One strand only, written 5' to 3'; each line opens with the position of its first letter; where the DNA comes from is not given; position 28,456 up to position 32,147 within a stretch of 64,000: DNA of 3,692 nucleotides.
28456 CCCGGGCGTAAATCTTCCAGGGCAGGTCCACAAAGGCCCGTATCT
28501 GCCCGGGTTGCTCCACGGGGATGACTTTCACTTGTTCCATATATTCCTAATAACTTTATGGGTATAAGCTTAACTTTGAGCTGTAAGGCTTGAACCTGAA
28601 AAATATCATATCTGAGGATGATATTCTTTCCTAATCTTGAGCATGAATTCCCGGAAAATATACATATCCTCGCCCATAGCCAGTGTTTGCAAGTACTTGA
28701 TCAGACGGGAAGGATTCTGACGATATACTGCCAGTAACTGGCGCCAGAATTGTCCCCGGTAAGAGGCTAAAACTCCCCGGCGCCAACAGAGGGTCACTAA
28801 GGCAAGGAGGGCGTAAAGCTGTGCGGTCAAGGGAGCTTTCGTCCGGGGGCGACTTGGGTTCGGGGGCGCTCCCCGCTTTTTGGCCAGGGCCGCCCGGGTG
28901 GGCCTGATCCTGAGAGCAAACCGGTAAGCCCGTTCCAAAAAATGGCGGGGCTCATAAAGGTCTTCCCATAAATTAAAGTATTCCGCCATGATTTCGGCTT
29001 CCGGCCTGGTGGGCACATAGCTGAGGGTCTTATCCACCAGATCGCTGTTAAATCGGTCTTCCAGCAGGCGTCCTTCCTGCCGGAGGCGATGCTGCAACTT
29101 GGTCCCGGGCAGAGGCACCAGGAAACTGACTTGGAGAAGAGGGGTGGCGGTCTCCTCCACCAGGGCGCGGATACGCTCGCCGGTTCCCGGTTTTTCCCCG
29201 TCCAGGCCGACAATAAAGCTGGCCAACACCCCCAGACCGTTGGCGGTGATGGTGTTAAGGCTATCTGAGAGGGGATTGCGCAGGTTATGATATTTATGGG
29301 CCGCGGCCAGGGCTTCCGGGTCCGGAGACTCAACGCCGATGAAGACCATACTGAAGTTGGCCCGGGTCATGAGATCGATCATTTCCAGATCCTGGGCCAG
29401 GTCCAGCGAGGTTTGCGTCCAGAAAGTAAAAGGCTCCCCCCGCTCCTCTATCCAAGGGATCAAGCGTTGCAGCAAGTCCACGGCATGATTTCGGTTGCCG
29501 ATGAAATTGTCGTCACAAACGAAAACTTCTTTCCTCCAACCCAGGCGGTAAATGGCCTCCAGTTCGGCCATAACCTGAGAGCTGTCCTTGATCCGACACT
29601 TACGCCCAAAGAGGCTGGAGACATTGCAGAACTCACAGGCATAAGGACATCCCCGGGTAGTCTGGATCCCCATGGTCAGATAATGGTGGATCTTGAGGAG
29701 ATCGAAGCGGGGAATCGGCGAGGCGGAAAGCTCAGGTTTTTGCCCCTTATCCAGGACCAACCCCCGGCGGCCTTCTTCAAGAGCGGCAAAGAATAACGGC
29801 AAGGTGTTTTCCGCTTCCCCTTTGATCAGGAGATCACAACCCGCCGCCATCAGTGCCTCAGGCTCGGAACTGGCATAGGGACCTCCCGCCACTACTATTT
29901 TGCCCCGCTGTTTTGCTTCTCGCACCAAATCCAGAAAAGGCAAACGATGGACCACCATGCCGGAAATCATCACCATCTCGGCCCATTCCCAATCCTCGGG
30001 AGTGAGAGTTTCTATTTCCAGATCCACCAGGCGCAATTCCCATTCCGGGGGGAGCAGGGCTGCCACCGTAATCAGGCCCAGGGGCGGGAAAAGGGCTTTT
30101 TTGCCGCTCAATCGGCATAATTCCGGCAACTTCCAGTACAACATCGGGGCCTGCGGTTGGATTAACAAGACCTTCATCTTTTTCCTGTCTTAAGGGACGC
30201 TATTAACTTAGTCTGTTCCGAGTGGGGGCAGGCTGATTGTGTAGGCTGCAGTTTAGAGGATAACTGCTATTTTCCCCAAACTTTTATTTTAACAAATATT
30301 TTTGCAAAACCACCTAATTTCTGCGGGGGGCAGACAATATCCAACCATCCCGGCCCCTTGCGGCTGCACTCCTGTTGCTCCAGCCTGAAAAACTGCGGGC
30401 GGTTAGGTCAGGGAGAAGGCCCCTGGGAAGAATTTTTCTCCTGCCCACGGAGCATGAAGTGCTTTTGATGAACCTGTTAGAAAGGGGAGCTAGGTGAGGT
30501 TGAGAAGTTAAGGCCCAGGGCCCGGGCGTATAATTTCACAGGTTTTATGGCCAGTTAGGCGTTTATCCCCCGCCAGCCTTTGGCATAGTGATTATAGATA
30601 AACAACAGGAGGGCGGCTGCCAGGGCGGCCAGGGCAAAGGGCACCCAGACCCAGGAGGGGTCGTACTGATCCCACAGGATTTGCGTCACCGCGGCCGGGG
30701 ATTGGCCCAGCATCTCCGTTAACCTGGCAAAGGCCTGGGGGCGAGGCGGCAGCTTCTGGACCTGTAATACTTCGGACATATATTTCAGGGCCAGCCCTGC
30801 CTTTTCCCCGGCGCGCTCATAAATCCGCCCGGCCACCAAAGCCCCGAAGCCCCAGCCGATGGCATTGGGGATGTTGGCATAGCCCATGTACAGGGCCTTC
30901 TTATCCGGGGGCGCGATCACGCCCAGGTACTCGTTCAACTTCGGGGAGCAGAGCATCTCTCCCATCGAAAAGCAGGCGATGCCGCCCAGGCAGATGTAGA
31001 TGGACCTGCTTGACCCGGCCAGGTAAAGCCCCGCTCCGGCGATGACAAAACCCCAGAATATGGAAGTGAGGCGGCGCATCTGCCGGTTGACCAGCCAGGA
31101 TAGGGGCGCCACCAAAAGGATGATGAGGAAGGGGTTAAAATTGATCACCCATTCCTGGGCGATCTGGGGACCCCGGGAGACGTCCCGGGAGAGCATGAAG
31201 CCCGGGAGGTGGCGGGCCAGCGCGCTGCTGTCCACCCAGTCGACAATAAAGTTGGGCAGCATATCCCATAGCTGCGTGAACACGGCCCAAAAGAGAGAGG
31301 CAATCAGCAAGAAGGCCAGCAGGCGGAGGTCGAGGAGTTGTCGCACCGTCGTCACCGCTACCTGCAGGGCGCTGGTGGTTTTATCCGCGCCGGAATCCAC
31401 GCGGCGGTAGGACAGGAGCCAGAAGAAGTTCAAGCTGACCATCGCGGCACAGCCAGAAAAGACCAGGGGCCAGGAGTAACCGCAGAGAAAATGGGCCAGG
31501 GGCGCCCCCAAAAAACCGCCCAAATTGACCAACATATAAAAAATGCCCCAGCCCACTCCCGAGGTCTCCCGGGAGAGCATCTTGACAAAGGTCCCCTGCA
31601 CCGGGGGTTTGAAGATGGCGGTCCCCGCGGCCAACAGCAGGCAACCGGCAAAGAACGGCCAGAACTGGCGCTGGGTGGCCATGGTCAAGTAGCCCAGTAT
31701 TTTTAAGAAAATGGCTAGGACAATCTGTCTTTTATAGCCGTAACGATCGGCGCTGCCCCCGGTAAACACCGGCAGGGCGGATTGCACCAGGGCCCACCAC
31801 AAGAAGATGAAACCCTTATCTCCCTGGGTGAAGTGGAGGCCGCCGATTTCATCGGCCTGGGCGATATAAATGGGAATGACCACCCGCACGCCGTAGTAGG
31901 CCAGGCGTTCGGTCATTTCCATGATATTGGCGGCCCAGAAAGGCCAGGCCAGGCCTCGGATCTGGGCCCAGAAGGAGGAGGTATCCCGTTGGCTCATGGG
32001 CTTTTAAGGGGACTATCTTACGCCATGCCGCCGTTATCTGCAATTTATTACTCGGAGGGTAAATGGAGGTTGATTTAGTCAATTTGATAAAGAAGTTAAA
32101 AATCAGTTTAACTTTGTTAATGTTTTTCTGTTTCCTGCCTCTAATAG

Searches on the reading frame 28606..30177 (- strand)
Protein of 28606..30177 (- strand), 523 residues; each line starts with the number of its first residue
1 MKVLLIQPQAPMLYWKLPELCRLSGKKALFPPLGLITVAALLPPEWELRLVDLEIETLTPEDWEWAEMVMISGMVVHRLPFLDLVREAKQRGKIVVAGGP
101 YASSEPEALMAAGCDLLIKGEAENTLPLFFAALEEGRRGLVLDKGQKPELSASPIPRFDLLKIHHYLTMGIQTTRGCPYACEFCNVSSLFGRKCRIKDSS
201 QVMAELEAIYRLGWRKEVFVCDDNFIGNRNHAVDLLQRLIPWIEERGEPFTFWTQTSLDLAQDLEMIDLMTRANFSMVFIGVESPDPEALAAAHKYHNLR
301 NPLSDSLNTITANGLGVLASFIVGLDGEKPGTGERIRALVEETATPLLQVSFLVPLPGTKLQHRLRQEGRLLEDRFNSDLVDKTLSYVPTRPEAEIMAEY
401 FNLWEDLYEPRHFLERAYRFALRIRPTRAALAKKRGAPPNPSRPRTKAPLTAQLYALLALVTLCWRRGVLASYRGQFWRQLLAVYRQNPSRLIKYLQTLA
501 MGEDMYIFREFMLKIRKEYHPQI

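Call 6: search_protein_families(library=pfam, proteins=[window:28606-30177:-], max_evalue=0.001)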
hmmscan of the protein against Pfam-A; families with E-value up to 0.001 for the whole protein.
window:28606-30177:- (523 aa): 3 families
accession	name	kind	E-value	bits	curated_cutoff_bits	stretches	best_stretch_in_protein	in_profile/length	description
PF13282.11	DUF4070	-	5.7e-32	111.2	22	1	359-513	1-139/144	Domain of unknown function (DUF4070)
PF04055.27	Radical_SAM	-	1.3e-14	55.2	29.5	1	171-332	1-158/166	Radical SAM superfamily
PF02310.24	B12-binding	-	7.2e-11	42.4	32.1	1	30-127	12-118/121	B12 binding domain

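Call 8: search_protein_families(library=ncbifam, proteins=[window:28606-30177:-], max_evalue=0.01)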
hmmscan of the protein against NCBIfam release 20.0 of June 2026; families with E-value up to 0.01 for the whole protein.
window:28606-30177:- (523 aa): 22 families
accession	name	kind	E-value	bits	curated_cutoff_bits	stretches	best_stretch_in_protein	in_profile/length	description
TIGR04013.1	B12_SAM_MJ_1487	hypoth_equivalog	6.1e-30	104.3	251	1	67-364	45-356/382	TIGR04013 family B12-binding domain/radical SAM domain-containing protein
TIGR04479.1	bcpD_PhpK_rSAM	subfamily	2.2e-21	75.8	600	1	167-344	240-410/504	PhpK family radical SAM P-methyltransferase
TIGR04072.2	rSAM_ladder_B12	equivalog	2.3e-20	72.7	360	1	86-374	91-381/443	lipid biosynthesis B12-binding/radical SAM protein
TIGR04014.1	B12_SAM_MJ_0865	equivalog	1.5e-18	66.8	360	1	171-363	163-356/434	methyl-coenzyme M reductase glutamine C-methyltransferase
TIGR04367.1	HpnR_B12_rSAM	equivalog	2.5e-18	65.9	650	1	1-391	1-395/490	hopanoid C-3 methylase HpnR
TIGR03471.1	HpnJ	equivalog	7.4e-18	64.7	577.6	1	169-378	198-400/472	hopanoid biosynthesis associated radical SAM protein HpnJ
NF050148.1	rSAM_ApyD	equivalog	2.6e-16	59.2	750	1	98-381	109-411/645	RiPP biosynthesis radical SAM protein ApyD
TIGR04295.1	B12_rSAM_oligo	hypoth_equivalog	3.1e-14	52.5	400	2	170-295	202-314/422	TIGR04295 family B12-binding domain-containing radical SAM protein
NF045585.1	rSAM_slr0320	equivalog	1e-13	50.6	775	1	166-315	233-379/511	photosystem II high light acclimation radical SAM protein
NF033070.1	rSAM_AprD4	equivalog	1.2e-13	50.7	500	1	149-369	169-394/456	AprD4 family radical SAM diol-dehydratase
NF038361.1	rSAM_Sden_1168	equivalog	3.8e-12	45.5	575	1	168-370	282-478/560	Sden_1168 family B12-binding radical SAM P-methyltransferase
NF040542.1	rSAM_RCCLKC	equivalog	6e-12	45.4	450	1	144-322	156-329/423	arsinothricin biosynthesis radical SAM protein ArsL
NF040546.1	rSAM_CUAEP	equivalog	7.8e-12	44.6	500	1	33-322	14-320/468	CUAEP/CCAEP-tail radical SAM (seleno)protein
NF033712.0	B12_rSAM_KedN5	subfamily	3.8e-11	41.9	700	1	166-330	193-357/624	KedN5 family methylcobalamin-dependent radical SAM C-methyltransferase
TIGR02026.1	BchE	equivalog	2.8e-10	39.7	481.35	1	171-385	197-406/497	magnesium-protoporphyrin IX monomethyl ester anaerobic oxidative cyclase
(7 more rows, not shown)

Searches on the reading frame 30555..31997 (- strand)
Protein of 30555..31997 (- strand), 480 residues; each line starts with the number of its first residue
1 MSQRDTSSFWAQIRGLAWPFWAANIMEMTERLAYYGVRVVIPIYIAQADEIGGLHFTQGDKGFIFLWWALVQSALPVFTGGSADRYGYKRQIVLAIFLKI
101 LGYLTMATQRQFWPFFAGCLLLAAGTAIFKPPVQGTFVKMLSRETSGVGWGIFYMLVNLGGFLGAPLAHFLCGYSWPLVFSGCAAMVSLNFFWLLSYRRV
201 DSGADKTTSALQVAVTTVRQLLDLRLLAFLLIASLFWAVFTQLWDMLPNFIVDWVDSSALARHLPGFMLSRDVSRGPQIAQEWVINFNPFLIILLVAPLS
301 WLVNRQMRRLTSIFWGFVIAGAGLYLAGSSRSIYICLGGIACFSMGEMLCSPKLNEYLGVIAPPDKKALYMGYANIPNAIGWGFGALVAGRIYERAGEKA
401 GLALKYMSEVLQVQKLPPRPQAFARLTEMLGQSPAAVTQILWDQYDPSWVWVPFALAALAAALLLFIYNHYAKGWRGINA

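Call 6: search_protein_families(library=pfam, proteins=[window:30555-31997:-], max_evalue=0.001)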
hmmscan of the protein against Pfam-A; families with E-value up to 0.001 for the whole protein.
window:30555-31997:- (480 aa): 2 families
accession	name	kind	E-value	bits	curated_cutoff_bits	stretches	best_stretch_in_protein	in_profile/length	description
PF07690.21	MFS_1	-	1.8e-26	93.3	33.4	1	32-386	10-347/347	Major Facilitator Superfamily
PF00854.27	PTR2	-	0.00072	19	27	0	215-322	195-291/392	POT family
